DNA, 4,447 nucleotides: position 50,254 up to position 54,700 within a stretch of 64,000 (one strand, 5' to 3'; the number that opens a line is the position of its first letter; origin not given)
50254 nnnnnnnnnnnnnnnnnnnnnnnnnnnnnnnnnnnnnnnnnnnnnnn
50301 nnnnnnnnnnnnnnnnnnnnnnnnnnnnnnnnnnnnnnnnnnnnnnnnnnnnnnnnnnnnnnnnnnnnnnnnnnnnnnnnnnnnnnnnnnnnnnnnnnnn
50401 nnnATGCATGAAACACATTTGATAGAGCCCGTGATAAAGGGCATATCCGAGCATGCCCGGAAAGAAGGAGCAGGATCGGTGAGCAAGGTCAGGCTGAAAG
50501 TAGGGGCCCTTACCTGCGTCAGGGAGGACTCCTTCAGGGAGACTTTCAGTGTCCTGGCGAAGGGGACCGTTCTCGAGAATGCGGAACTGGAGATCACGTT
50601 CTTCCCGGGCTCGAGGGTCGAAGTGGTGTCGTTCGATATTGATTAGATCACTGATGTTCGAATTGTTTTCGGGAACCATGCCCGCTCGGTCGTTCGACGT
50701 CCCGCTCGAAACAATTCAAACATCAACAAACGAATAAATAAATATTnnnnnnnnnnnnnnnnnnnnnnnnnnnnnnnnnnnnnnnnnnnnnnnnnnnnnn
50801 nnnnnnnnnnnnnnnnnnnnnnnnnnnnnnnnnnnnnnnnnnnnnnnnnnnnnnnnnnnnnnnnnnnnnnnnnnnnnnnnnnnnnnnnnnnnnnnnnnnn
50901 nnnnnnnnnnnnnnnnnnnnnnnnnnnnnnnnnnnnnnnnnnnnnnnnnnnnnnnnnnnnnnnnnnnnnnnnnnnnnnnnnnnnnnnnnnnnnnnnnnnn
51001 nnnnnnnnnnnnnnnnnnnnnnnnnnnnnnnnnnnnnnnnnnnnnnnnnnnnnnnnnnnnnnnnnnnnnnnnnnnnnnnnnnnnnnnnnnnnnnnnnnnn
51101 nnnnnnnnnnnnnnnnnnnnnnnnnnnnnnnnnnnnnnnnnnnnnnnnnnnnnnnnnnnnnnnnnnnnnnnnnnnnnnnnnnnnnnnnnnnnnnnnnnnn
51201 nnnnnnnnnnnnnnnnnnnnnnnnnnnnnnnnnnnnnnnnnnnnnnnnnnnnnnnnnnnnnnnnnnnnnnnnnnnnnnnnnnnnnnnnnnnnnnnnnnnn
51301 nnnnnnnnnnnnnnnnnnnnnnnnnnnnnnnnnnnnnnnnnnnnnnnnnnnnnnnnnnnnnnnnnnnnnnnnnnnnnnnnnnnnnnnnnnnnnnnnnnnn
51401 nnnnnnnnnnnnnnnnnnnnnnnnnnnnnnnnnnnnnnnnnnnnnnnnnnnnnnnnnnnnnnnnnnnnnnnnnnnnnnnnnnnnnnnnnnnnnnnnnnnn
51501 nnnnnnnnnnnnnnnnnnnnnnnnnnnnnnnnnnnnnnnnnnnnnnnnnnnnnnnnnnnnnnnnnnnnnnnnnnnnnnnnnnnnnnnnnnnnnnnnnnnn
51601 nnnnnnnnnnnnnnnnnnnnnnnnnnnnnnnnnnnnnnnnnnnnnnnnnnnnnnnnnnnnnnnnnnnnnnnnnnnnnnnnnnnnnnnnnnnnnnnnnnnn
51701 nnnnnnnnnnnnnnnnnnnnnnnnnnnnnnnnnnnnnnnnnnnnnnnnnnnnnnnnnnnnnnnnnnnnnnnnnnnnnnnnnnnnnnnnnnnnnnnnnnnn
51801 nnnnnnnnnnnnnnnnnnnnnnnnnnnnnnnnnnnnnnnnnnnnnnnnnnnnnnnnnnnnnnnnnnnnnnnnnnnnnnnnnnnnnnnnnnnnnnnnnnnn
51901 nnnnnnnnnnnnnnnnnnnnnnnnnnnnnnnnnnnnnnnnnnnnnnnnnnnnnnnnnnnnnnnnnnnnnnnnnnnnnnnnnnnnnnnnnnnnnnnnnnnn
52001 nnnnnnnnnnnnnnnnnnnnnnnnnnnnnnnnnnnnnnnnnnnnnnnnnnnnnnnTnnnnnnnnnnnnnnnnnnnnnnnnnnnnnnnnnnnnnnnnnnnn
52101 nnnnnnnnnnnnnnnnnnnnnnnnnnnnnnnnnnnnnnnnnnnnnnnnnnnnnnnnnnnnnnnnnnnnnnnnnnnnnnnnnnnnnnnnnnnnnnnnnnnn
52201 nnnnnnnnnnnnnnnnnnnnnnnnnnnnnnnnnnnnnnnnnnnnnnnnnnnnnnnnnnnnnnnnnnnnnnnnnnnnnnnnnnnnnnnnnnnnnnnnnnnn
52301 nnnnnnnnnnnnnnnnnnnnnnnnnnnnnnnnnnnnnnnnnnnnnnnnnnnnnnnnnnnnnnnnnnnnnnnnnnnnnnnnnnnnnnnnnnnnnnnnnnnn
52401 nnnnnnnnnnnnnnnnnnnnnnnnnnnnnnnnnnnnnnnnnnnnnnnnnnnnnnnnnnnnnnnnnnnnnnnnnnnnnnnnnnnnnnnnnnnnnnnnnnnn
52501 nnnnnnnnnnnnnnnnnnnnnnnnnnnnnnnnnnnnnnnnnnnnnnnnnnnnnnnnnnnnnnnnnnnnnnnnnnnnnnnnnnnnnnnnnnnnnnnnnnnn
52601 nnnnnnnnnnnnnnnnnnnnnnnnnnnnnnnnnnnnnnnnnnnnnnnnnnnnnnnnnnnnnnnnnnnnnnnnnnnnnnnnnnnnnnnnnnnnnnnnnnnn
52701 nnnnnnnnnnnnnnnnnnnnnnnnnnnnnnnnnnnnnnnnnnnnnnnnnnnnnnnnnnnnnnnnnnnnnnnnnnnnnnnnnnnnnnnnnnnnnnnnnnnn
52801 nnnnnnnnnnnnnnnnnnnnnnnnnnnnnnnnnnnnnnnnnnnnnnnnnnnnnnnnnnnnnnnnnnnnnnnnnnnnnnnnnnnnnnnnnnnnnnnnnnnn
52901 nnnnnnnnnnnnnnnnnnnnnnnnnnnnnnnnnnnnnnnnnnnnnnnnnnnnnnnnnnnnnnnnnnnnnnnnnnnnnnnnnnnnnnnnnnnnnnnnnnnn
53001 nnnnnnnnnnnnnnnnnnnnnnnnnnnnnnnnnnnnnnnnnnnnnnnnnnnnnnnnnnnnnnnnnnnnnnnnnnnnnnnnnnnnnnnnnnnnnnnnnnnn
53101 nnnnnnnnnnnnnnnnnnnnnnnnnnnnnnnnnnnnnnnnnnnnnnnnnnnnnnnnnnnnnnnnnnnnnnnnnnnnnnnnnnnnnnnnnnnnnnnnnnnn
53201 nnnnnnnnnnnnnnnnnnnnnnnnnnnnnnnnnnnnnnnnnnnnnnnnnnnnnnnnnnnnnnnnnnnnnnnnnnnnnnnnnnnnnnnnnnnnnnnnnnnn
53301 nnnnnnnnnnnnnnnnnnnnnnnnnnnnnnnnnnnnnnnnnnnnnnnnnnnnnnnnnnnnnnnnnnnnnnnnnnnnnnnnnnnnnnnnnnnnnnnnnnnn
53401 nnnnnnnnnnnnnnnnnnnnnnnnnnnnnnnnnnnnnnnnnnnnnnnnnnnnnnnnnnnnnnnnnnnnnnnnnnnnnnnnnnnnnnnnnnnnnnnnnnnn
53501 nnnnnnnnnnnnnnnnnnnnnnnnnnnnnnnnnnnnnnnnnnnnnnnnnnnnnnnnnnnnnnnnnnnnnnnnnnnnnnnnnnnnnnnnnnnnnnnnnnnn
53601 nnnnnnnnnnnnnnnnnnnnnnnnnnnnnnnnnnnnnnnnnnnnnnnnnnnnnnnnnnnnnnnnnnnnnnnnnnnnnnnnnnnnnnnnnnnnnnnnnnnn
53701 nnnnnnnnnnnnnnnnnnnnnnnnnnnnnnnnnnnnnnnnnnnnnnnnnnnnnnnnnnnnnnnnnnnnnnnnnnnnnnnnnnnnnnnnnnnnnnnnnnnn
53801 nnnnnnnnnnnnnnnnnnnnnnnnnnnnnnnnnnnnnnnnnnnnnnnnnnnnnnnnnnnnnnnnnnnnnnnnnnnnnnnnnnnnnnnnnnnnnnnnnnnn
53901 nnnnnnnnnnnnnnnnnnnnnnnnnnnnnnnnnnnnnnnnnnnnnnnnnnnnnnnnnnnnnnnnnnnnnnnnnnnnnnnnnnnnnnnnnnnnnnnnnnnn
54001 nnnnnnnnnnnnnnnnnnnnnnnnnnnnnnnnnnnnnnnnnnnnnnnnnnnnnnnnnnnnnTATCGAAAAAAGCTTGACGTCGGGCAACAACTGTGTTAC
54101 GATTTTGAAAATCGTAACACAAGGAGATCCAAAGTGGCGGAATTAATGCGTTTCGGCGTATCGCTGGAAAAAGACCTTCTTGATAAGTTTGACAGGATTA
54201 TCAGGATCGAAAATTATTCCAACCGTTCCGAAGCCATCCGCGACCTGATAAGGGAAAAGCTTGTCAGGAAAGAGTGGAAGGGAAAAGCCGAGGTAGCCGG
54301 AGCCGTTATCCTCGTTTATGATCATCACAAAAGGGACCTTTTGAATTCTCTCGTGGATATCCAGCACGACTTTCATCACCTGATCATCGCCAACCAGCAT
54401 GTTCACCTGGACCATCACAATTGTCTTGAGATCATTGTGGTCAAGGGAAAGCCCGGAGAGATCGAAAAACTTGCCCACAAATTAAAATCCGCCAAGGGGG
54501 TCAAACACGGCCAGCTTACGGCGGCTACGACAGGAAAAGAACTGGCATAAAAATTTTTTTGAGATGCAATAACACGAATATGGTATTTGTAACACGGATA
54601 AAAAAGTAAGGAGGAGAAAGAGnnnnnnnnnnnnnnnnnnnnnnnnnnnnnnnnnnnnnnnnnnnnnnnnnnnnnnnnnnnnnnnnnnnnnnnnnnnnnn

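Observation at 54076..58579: NikR with a perfect 27-bp palindromic operator, an adjacent outer-membrane beta-barrel, and a NikM-PDGLE-Q-O ECF nickel transporter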

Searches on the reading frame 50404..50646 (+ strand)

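Call 43: search_protein_families(library=pfam, proteins=[window:50404-50646:+], max_evalue=0.001)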
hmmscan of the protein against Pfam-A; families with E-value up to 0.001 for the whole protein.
window:50404-50646:+ (80 aa): 1 family
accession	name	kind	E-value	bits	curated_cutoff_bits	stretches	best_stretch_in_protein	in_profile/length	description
PF01155.25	HypA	-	6.1e-16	58.9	28.9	1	1-69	1-69/112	Hydrogenase/urease nickel incorporation, metallochaperone, hypA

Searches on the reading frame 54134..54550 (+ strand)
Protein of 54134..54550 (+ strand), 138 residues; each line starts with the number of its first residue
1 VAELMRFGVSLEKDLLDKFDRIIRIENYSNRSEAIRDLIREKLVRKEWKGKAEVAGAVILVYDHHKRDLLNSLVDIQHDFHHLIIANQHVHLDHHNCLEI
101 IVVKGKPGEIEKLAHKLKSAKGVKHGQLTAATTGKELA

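Call 3: search_protein_families(library=pfam, proteins=[window:54134-54550:+], max_evalue=0.01)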
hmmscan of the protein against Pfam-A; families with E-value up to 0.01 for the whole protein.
window:54134-54550:+ (138 aa): 2 families
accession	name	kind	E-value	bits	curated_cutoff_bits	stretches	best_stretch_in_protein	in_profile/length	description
PF08753.17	NikR_C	-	2.1e-32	111.6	22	1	55-129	1-75/77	NikR C terminal nickel binding domain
PF01402.27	RHH_1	-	9.9e-08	32.1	20.5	1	6-44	1-38/39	Ribbon-helix-helix protein, copG family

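Call 7: search_protein_families(library=ncbifam, proteins=[window:54134-54550:+], max_evalue=0.001)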
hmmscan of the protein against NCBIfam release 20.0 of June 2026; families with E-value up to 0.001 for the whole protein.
window:54134-54550:+ (138 aa): 6 families
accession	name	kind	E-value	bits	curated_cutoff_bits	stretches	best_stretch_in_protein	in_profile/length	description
NF003381.0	PRK04460.1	equivalog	5e-57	191.9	105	1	1-137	1-138/139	nickel-responsive transcriptional regulator NikR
NF002169.0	PRK01002.1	subfamily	2.2e-44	150.8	111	1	2-137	2-139/141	nickel responsive regulator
NF001884.0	PRK00630.1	subfamily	1.5e-43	148.5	119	1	3-133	9-143/148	nickel responsive regulator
NF002815.0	PRK02967.1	equivalog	7.5e-40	136.2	83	1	5-131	2-130/139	nickel-responsive transcriptional regulator NikR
TIGR02793.1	nikR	equivalog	3.2e-35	121.2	175.45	1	6-129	2-126/129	nickel-responsive transcriptional regulator NikR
NF058555.1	TransRegCdrSHalo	equivalog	0.0009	19.2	100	0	13-46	10-43/61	transcriptional regulator CdrS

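Call 44: search_solved_structures(query=window:54134-54547:+, max_evalue=0.00001, show_alignments=2)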
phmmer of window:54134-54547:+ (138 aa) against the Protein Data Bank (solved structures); distinct sequences matched with E-value up to 0.00001: 12.
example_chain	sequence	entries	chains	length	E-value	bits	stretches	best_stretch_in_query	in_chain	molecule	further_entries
2bj1_A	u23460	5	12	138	3.1e-43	150.3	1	3-137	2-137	NICKEL RESPONSIVE REGULATOR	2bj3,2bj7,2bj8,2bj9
2wvd_A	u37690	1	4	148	8.9e-31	110.1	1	4-133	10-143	PUTATIVE NICKEL-RESPONSIVE REGULATOR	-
2ca9_A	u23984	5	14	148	1.1e-30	109.8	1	4-133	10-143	PUTATIVE NICKEL-RESPONSIVE REGULATOR | nickel-responsive regulator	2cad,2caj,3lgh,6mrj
2wve_A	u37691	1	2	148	1.4e-29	106.2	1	4-133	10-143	PUTATIVE NICKEL-RESPONSIVE REGULATOR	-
3pht_A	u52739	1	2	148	2.4e-29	105.4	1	4-133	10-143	Putative nickel-responsive regulator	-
2wvc_A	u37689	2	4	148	5.4e-28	101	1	4-133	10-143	PUTATIVE NICKEL-RESPONSIVE REGULATOR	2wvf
1q5v_A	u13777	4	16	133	9.4e-27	97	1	5-129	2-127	Nickel responsive regulator | Nickel-responsive regulator | Nickel-responsive regulatory protein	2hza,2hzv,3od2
2wvb_A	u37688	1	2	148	1.4e-26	96.4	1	4-133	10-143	PUTATIVE NICKEL-RESPONSIVE REGULATOR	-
3qsi_B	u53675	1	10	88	2.9e-17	66.3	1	57-133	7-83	NikR nickel-responsive regulator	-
2y3y_A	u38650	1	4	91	4e-17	65.9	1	57-133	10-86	PUTATIVE NICKEL-RESPONSIVE REGULATOR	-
1q5y_A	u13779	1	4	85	4.9e-16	62.4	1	59-129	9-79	Nickel responsive regulator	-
3bkf_A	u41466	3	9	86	4.9e-16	62.4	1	59-129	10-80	Nickel-responsive regulator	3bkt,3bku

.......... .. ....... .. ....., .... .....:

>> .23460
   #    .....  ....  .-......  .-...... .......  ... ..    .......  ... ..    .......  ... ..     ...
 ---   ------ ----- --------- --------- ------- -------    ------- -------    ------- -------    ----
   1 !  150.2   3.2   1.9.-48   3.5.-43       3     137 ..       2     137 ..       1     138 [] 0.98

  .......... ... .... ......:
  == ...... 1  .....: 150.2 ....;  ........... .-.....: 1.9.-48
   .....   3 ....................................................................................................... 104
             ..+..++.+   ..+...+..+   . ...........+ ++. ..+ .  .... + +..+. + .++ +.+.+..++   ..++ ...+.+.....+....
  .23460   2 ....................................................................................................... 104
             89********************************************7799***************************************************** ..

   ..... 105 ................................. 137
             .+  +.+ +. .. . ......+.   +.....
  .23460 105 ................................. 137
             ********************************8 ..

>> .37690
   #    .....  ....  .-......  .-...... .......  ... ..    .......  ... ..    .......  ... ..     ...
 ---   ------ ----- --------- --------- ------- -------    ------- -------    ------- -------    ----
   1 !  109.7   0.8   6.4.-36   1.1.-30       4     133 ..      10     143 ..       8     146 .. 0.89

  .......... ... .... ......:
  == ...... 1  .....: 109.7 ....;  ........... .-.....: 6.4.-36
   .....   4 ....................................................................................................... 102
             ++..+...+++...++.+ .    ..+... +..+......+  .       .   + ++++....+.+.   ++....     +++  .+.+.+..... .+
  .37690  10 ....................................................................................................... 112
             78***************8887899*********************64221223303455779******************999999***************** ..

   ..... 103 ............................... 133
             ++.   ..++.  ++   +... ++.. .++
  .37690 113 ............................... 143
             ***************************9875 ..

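Call 47: find_related_loci(query=window:54134-54547:+, collection=metagenome_contigs, flank=4000)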
Query window:54134-54547:+ (138 aa) in metagenome_contigs; peptide patterns used: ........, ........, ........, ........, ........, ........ (x = any residue, [..] = any of these).
598 stretches matched a pattern (row limit reached: there are more); 509 encode a relative of the query (tblastn E <= 1e-3); the best 80 are kept; 80 distinct loci.
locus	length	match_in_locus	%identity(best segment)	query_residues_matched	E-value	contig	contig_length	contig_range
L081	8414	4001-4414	78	1-138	6e-71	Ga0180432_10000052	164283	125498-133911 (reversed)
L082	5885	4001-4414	76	1-138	7e-69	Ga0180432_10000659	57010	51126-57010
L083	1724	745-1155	76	1-137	2e-70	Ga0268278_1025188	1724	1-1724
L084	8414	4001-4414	74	1-138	2e-67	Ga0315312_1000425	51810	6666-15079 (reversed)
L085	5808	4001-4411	66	1-137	2e-62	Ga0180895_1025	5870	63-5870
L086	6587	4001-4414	67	1-138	2e-62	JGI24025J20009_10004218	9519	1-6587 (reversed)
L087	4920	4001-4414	67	1-138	4e-62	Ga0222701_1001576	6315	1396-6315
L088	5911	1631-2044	67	1-138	4e-62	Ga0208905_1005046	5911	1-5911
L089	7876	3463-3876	68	1-138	1e-61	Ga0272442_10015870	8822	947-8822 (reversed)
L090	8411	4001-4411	65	1-137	5e-61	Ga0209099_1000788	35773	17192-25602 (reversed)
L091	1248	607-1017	61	1-137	4e-62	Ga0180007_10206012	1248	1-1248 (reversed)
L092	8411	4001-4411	63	1-137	1e-58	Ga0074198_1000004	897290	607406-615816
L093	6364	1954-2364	61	1-137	2e-58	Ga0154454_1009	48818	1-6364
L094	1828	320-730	61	1-137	6e-60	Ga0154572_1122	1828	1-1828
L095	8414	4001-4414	64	1-138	2e-58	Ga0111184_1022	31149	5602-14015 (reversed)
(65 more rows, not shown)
